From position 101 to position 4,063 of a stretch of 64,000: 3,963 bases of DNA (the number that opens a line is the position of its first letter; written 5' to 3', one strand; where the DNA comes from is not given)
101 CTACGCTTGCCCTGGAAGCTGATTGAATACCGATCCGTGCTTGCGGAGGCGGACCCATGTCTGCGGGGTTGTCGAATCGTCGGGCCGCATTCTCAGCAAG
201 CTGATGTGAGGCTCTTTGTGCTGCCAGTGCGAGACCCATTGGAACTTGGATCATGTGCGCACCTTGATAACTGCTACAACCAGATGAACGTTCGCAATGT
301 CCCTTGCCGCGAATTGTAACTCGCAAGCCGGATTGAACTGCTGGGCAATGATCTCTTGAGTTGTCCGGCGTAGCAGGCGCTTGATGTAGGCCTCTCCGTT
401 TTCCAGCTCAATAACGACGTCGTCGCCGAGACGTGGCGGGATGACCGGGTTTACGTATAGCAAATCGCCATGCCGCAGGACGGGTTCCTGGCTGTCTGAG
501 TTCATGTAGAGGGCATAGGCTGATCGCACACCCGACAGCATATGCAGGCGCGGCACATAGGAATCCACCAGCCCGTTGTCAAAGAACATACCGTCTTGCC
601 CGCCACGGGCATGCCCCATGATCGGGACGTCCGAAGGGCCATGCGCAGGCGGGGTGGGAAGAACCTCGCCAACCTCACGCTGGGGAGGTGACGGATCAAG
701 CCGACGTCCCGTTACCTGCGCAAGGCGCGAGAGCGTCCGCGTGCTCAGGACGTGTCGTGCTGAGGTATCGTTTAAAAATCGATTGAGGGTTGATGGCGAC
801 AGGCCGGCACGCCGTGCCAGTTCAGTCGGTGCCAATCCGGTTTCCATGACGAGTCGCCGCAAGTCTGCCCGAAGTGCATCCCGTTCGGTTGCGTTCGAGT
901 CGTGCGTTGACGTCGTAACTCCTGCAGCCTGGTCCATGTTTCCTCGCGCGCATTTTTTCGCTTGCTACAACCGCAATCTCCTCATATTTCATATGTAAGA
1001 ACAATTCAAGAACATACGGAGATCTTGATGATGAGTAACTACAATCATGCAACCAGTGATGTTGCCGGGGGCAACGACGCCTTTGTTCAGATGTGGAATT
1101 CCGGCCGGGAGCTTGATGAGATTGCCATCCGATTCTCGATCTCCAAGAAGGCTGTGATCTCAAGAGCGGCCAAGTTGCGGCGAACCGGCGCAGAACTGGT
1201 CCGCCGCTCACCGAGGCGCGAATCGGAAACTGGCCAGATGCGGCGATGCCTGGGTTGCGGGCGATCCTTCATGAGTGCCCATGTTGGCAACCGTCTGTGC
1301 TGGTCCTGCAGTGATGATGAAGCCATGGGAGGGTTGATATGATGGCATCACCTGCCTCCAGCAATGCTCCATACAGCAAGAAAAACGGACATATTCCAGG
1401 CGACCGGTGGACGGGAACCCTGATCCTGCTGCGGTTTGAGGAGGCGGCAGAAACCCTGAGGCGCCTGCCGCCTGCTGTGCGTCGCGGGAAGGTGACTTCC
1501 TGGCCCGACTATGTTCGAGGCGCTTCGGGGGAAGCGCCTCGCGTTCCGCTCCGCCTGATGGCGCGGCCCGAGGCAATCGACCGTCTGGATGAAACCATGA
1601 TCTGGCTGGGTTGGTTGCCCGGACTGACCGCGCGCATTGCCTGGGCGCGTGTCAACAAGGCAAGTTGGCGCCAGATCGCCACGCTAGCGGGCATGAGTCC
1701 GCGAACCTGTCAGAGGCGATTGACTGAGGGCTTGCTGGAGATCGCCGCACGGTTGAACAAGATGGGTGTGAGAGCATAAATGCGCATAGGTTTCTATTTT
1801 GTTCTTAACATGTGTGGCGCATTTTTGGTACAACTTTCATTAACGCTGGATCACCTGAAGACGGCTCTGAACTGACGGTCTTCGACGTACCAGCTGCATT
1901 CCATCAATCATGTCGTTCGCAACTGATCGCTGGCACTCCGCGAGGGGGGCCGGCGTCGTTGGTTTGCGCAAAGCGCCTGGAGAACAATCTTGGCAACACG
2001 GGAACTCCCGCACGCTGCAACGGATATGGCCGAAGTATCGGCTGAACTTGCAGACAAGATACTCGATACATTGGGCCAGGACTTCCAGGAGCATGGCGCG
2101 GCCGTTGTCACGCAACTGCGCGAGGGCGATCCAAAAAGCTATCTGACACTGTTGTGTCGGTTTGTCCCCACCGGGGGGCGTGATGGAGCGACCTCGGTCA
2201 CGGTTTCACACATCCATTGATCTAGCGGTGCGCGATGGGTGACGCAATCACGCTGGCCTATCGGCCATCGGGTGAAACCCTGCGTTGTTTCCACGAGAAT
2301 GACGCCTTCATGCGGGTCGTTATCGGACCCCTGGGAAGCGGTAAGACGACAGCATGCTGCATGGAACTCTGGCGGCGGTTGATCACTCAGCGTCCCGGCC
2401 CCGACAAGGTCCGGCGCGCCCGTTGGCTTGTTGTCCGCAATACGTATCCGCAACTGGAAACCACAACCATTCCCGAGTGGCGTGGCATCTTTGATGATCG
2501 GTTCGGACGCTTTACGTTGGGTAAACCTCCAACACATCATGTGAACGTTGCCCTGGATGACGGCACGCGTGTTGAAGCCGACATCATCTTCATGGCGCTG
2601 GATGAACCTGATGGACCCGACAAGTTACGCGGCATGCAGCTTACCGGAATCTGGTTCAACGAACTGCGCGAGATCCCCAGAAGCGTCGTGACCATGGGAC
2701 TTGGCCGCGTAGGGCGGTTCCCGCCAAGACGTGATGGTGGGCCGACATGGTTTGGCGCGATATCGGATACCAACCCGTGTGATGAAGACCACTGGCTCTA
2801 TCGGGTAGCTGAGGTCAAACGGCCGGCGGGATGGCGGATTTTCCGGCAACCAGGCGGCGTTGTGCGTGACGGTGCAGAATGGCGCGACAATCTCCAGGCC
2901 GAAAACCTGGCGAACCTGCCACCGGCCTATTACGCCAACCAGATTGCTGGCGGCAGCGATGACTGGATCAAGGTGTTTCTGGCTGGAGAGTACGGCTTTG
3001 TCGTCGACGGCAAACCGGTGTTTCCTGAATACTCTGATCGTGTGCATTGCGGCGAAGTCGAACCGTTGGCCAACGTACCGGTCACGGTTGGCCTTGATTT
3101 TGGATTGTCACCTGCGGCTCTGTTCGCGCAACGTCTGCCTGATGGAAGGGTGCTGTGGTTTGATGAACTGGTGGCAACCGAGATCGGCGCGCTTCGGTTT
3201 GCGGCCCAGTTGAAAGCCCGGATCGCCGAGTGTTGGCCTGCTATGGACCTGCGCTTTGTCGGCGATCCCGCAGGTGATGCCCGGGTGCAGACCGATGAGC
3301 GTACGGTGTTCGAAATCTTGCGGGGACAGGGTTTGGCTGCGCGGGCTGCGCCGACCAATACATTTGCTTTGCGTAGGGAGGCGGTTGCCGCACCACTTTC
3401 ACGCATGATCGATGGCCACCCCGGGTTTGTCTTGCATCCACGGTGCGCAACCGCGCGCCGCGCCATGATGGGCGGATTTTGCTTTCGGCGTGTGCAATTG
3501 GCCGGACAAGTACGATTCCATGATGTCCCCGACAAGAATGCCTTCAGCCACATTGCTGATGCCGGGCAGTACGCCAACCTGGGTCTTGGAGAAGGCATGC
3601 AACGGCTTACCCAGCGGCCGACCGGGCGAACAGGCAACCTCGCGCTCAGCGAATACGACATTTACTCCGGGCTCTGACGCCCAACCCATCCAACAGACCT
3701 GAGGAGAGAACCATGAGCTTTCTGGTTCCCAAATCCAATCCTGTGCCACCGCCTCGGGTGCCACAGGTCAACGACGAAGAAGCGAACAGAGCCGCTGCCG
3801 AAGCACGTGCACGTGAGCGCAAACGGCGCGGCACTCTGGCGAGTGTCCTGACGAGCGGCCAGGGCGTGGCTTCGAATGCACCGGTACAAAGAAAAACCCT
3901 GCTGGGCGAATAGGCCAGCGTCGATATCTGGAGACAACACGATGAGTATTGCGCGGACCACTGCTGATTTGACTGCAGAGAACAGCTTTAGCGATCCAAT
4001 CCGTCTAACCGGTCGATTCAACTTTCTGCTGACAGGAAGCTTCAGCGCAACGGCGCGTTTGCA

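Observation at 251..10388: Capsid-less, integrase-less packaging-plus-lysis module: GTA-like podoviral element or decayed prophage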

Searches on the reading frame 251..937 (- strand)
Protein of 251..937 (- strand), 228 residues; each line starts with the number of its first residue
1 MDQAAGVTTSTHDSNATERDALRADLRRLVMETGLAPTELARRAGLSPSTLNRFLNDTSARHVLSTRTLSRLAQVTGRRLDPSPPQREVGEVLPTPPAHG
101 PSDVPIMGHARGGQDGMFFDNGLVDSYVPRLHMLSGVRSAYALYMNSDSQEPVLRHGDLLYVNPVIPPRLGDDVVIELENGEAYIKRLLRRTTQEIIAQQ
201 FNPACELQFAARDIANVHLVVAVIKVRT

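Call 4: search_protein_families(library=phrogs, proteins=[window:251-937:-], max_evalue=0.01)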
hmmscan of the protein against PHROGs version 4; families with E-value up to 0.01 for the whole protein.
window:251-937:- (228 aa): 10 families
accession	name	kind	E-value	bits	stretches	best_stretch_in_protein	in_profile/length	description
phrog_4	-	transcription regulation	5.1e-21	76.1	1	22-225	137-337/400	transcriptional repressor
phrog_296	-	integration and excision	6.3e-05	22.8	1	9-63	215-269/626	DNA transposition protein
phrog_4583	-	transcription regulation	8.9e-05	23.4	1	20-59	9-48/81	transcriptional repressor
phrog_1373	-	transcription regulation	0.00015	22.8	1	30-88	72-127/166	transcriptional regulator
phrog_101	-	transcription regulation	0.0017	19.1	1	12-79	13-80/203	CII-like transcriptional activator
phrog_811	-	DNA, RNA and nucleotide metabolism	0.0017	18.9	1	139-194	47-102/140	UmuD-like protein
phrog_6201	-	transcription regulation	0.0018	19.1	1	139-203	27-90/121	CI-like repressor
phrog_8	-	transcription regulation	0.0033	17.9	1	23-78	165-210/346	transcriptional regulator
phrog_4779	-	transcription regulation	0.0041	18.6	1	24-63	5-44/98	transcriptional regulator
phrog_8558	-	unknown function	0.0086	17.3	0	139-205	19-89/114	-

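Call 5: search_protein_families(library=pfam, proteins=[window:251-937:-], max_evalue=0.01)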
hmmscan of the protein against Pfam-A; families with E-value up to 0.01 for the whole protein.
window:251-937:- (228 aa): 7 families
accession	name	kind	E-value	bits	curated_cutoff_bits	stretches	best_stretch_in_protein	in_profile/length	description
PF00717.28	Peptidase_S24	-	7.9e-09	35.7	23.3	1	105-212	1-105/116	Peptidase S24-like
PF13560.12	HTH_31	-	5.3e-07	30.3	27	1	22-77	2-55/64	Helix-turn-helix domain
PF01381.28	HTH_3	-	5.5e-06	26.8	23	1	27-81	2-53/55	Helix-turn-helix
PF13443.12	HTH_26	-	1.3e-05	25.8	22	1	26-77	2-51/63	Cro/C1-type HTH DNA-binding domain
PF06892.16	Phage_CP76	-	5.5e-05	23.5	26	1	27-78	8-59/146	Phage regulatory protein CII (CP76)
PF13412.12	HTH_24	-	0.003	17.5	21.9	1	35-56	18-39/48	Winged helix-turn-helix DNA-binding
PF09339.16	HTH_IclR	-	0.0057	16.8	22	0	33-56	17-40/52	IclR helix-turn-helix domain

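Call 100: search_protein_families(library=padloc, proteins=[window:251-937:-], max_evalue=0.01)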
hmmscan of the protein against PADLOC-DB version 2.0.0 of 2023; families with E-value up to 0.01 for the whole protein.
window:251-937:- (228 aa): 0 families

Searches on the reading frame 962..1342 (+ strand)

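Call 4: search_protein_families(library=phrogs, proteins=[window:962-1342:+], max_evalue=0.01)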
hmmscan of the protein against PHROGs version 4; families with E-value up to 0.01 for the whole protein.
window:962-1342:+ (126 aa): 1 family
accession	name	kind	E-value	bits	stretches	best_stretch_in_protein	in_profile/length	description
phrog_13335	-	unknown function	1.8e-06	29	1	79-118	45-82/99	-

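Call 5: search_protein_families(library=pfam, proteins=[window:962-1342:+], max_evalue=0.01)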
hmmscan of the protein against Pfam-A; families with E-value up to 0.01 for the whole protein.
window:962-1342:+ (126 aa): 0 families

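Call 75: search_protein_families(library=pfam, proteins=[window:1028-1339:+], max_evalue=0.1)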
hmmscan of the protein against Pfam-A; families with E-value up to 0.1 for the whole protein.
seq(104 aa): 1 family
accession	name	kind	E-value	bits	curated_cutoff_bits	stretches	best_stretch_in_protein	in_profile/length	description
PF11458.13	Mistic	-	0.012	16.1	26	1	4-49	4-48/74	Membrane-integrating protein Mistic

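Call 100: search_protein_families(library=padloc, proteins=[window:1028-1339:+], max_evalue=0.01)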
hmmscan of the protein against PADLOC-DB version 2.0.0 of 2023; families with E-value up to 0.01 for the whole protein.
seq(104 aa): 0 families

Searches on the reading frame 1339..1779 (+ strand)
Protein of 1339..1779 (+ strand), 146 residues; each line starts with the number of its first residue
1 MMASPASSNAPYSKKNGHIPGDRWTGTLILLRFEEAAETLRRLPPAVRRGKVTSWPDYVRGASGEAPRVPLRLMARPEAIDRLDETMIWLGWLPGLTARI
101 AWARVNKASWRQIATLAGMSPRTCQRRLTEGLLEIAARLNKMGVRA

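Call 4: search_protein_families(library=phrogs, proteins=[window:1339-1779:+], max_evalue=0.01)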
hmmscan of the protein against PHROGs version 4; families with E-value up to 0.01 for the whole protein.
window:1339-1779:+ (146 aa): 2 families
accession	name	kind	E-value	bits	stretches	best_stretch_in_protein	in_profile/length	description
phrog_6836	-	unknown function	4.3e-26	92.5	1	22-142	10-135/144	-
phrog_36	-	transcription regulation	0.0027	18.3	1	105-143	153-191/220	transcriptional regulator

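Call 5: search_protein_families(library=pfam, proteins=[window:1339-1779:+], max_evalue=0.01)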
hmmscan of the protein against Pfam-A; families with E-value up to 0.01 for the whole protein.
window:1339-1779:+ (146 aa): 3 families
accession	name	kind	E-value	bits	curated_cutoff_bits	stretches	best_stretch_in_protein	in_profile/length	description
PF19889.5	DUF6362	-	5.6e-21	75.2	31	1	41-135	1-98/98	Domain of unknown function (DUF6362)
PF13404.12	HTH_AsnC-type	-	0.00054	20.2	27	1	107-128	17-38/42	AsnC-type helix-turn-helix domain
PF08281.18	Sigma70_r4_2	-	0.0047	17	25.7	0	104-132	23-51/54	Sigma-70, region 4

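Call 100: search_protein_families(library=padloc, proteins=[window:1339-1779:+], max_evalue=0.01)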
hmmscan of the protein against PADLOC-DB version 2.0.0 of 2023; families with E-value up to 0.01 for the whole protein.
window:1339-1779:+ (146 aa): 1 family
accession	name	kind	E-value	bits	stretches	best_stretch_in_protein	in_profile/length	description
PDLC04133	mad1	-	0.00042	18.6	1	111-138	9-36/60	mads_1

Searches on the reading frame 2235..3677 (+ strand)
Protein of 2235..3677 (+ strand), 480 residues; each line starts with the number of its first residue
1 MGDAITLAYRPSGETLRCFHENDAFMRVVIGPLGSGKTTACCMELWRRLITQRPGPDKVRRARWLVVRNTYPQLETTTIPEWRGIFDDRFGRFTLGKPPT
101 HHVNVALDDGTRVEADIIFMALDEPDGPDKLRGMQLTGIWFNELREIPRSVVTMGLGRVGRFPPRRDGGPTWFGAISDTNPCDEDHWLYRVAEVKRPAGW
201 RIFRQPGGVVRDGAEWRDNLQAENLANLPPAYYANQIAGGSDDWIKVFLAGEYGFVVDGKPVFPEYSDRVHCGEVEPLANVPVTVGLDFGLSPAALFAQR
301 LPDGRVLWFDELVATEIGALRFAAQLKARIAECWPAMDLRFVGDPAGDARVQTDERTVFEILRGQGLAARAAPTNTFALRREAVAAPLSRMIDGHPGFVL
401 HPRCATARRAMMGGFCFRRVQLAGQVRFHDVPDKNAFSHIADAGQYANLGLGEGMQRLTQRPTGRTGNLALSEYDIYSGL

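Call 4: search_protein_families(library=phrogs, proteins=[window:2235-3677:+], max_evalue=0.01)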
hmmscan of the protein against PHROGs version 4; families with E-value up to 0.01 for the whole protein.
window:2235-3677:+ (480 aa): 2 families
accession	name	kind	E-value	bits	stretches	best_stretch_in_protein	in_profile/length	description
phrog_2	-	head and packaging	9.6e-24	85.1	1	17-457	272-599/807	terminase large subunit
phrog_979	-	head and packaging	6.6e-08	32.7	1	18-158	160-287/642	terminase large subunit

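Call 5: search_protein_families(library=pfam, proteins=[window:2235-3677:+], max_evalue=0.01)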
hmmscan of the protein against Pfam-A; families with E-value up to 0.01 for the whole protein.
window:2235-3677:+ (480 aa): 1 family
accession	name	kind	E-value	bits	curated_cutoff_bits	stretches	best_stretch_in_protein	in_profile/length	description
PF03237.21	Terminase_6N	-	9.9e-09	35.6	22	1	31-153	4-114/215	Terminase large subunit, T4likevirus-type, N-terminal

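Call 89: find_related_loci(query=window:2235-3677:+, collection=viral_contigs, flank=10000)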
Query window:2235-3677:+ (480 aa) in viral_contigs; peptide patterns used: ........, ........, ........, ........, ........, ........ (x = any residue, [..] = any of these).
28 stretches matched a pattern; 27 encode a relative of the query (tblastn E <= 1e-3); 27 distinct loci.
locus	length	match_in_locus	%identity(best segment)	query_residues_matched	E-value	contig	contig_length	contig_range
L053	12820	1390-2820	70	1-477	0e+0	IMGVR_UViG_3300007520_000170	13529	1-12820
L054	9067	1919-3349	71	1-477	0e+0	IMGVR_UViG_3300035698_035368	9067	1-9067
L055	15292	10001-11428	42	6-472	2e-117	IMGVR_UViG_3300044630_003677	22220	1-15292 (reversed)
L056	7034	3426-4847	41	6-470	8e-117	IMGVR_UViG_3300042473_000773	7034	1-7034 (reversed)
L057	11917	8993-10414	41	6-470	9e-117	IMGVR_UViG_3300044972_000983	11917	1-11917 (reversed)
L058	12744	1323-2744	41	6-470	9e-117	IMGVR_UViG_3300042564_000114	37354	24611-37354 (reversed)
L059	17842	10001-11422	41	6-470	6e-117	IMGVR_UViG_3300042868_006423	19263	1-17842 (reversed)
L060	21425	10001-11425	42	6-470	4e-116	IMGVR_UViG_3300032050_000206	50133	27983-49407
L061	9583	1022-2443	40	6-470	3e-116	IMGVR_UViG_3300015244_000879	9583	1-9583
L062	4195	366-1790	42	6-470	1e-117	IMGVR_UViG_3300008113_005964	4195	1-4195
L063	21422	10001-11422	41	6-470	8e-116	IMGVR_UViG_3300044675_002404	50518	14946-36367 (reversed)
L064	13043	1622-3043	41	6-470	8e-116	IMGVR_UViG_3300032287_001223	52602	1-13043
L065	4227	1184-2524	44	9-466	1e-116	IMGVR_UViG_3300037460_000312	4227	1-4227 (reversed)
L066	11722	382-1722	43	9-466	2e-114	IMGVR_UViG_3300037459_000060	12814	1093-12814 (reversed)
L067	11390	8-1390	41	19-470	4e-114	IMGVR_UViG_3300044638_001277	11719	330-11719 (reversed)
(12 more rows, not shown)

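Call 103: search_protein_families(library=pfam, proteins=[L053:6651-8612:+, L053:8609-9808:+, L053:9823-10335:-, L053:10094-11509:-, L053:10613-10909:+, L053:11181-12167:+, L053:8645-9892:-], max_evalue=0.01)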
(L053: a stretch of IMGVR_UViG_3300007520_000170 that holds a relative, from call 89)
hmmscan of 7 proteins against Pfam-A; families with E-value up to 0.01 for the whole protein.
L053:6651-8612:+ (653 aa): 0 families

L053:8609-9808:+ (399 aa): 0 families

L053:9823-10335:- (170 aa): 0 families

L053:10094-11509:- (471 aa): 5 families
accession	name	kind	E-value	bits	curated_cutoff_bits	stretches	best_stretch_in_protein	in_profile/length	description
PF07719.23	TPR_2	-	1.2e-06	28.6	27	1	158-186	3-31/34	Tetratricopeptide repeat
PF13432.12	TPR_16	-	5.3e-06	27.2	32.7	1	161-224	2-65/65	Tetratricopeptide repeat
PF13371.12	TPR_9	-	2.8e-05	24.5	35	0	199-246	4-51/73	Tetratricopeptide repeat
PF13414.12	TPR_11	-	8.6e-05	22.6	26.8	0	163-187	1-25/42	TPR repeat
PF00515.34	TPR_1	-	0.00016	21.8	27.8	0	159-184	4-29/34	Tetratricopeptide repeat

L053:10613-10909:+ (98 aa): 0 families

L053:11181-12167:+ (328 aa): 0 families

L053:8645-9892:- (415 aa): 3 families
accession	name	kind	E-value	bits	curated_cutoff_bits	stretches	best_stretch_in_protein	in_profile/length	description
PF13432.12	TPR_16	-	1.1e-06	29.3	32.7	2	63-128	2-63/65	Tetratricopeptide repeat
PF07719.23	TPR_2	-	1.3e-05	25.3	27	0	267-299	2-34/34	Tetratricopeptide repeat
PF13371.12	TPR_9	-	0.003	18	35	0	102-129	35-61/73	Tetratricopeptide repeat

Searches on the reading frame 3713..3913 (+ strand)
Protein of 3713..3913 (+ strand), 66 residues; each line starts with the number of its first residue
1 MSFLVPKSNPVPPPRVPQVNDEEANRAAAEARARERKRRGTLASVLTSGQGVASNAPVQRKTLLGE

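Call 4: search_protein_families(library=phrogs, proteins=[window:3713-3913:+], max_evalue=0.01)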
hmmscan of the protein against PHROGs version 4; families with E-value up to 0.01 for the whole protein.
window:3713-3913:+ (66 aa): 1 family
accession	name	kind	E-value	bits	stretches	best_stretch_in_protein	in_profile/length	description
phrog_831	-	unknown function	1.5e-14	55.2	1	6-65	8-69/70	-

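Call 5: search_protein_families(library=pfam, proteins=[window:3713-3913:+], max_evalue=0.01)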
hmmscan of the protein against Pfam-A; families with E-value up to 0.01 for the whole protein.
window:3713-3913:+ (66 aa): 0 families

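Call 100: search_protein_families(library=padloc, proteins=[window:3713-3913:+], max_evalue=0.01)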
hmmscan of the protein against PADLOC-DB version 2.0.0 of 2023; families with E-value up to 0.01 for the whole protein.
window:3713-3913:+ (66 aa): 0 families
